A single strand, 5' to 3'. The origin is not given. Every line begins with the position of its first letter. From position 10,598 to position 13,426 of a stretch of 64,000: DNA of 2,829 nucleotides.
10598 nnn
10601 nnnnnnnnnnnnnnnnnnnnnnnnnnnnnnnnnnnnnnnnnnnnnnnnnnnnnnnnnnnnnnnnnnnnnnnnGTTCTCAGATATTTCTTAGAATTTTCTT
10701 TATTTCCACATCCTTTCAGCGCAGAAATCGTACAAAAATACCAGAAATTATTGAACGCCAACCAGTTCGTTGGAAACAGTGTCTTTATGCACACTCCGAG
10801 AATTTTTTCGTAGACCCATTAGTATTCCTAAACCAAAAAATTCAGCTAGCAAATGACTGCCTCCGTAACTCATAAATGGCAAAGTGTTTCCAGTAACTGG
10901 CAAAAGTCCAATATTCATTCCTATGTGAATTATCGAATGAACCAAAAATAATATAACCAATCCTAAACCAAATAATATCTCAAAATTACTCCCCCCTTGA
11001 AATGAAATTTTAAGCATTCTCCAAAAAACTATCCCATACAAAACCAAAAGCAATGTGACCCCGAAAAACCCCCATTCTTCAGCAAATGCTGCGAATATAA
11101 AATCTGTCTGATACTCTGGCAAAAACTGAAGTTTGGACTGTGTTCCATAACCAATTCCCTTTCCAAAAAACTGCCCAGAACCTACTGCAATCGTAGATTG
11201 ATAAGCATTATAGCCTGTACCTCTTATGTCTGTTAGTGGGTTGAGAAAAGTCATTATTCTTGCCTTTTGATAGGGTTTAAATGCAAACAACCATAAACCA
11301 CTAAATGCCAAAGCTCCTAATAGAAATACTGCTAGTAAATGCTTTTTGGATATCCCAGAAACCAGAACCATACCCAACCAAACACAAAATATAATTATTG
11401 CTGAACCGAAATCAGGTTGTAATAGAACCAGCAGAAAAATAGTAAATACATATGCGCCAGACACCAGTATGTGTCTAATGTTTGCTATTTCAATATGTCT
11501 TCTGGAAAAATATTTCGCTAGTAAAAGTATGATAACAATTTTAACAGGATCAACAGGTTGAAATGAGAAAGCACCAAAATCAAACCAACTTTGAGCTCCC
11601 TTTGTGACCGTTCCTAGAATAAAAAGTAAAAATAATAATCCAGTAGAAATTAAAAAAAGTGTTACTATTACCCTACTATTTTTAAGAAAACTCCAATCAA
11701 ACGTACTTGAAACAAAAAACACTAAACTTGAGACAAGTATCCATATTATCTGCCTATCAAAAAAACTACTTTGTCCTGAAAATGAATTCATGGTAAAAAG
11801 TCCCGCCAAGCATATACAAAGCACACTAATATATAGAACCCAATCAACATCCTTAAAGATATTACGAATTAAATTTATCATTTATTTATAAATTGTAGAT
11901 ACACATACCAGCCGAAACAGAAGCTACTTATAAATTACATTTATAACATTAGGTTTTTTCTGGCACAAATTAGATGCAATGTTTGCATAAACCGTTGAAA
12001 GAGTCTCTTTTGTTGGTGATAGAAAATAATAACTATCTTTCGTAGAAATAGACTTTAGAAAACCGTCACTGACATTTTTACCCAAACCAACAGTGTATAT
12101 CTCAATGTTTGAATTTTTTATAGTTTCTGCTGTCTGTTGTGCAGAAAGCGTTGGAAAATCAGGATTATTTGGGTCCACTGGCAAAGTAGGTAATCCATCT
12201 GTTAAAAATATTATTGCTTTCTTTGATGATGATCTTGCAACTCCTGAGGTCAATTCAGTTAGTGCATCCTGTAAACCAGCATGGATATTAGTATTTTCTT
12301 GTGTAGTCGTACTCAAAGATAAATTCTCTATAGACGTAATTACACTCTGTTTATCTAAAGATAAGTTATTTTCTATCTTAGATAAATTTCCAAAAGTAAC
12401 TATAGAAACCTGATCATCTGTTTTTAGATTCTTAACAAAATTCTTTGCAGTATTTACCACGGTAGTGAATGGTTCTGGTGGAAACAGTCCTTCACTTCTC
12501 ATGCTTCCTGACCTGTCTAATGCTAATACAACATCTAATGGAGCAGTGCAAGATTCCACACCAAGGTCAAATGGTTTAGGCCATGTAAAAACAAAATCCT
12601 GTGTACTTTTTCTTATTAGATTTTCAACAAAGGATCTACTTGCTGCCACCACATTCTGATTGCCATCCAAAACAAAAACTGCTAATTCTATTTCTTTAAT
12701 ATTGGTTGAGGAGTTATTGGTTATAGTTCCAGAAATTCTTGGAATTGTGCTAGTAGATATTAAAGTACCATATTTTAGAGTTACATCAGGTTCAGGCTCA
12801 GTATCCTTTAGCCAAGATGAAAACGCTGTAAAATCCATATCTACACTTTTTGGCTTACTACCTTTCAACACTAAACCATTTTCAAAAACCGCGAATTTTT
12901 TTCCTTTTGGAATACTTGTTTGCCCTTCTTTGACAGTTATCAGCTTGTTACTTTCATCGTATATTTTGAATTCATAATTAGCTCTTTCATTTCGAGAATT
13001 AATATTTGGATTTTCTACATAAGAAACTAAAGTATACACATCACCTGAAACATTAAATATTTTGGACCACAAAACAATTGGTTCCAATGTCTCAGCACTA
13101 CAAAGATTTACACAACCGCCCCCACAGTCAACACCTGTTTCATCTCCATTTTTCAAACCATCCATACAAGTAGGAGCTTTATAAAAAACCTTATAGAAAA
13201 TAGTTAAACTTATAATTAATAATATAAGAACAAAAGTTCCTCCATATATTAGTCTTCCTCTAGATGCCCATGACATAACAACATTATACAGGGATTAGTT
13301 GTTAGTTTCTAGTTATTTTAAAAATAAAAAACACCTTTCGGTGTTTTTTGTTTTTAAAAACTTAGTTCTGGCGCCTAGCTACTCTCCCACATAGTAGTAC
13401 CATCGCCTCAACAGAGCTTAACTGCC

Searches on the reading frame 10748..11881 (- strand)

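Call 40: search_protein_families(library=pfam, proteins=[window:10748-11881:-], max_evalue=0.0001)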
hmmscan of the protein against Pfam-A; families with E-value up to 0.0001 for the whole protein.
window:10748-11881:- (377 aa): 1 family
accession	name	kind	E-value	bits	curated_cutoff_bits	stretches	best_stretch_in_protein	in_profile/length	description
PF01098.24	FTSW_RODA_SPOVE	-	2.1e-90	303.7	26.4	1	17-362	13-355/356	Cell cycle protein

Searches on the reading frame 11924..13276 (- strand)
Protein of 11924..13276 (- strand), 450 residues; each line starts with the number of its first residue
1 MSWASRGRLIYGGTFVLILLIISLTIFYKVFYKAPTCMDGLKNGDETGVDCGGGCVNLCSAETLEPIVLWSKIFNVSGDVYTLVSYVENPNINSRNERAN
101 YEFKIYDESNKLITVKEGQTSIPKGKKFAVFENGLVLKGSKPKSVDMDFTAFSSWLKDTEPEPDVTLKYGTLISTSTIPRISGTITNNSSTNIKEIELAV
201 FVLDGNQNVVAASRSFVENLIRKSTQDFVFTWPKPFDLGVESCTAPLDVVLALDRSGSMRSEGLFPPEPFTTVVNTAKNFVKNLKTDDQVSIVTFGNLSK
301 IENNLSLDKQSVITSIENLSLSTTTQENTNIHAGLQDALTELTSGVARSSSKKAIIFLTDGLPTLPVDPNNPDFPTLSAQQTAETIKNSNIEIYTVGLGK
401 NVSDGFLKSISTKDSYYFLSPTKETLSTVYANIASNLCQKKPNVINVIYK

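Call 40: search_protein_families(library=pfam, proteins=[window:11924-13276:-], max_evalue=0.0001)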
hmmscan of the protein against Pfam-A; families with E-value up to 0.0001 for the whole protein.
window:11924-13276:- (450 aa): 4 families
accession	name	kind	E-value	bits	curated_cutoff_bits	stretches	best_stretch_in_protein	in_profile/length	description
PF00092.34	VWA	-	6e-23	82.4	23.8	1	248-429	1-171/174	von Willebrand factor type A domain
PF13519.12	VWA_2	-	6e-15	56.2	27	1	249-361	1-106/107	von Willebrand factor type A domain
PF13768.12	VWA_3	-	1.8e-06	28.5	27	1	248-410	2-145/155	von Willebrand factor type A domain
PF10138.15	vWA-TerF-like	-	5.5e-05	23.8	29.4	0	248-361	3-114/200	vWA found in TerF C terminus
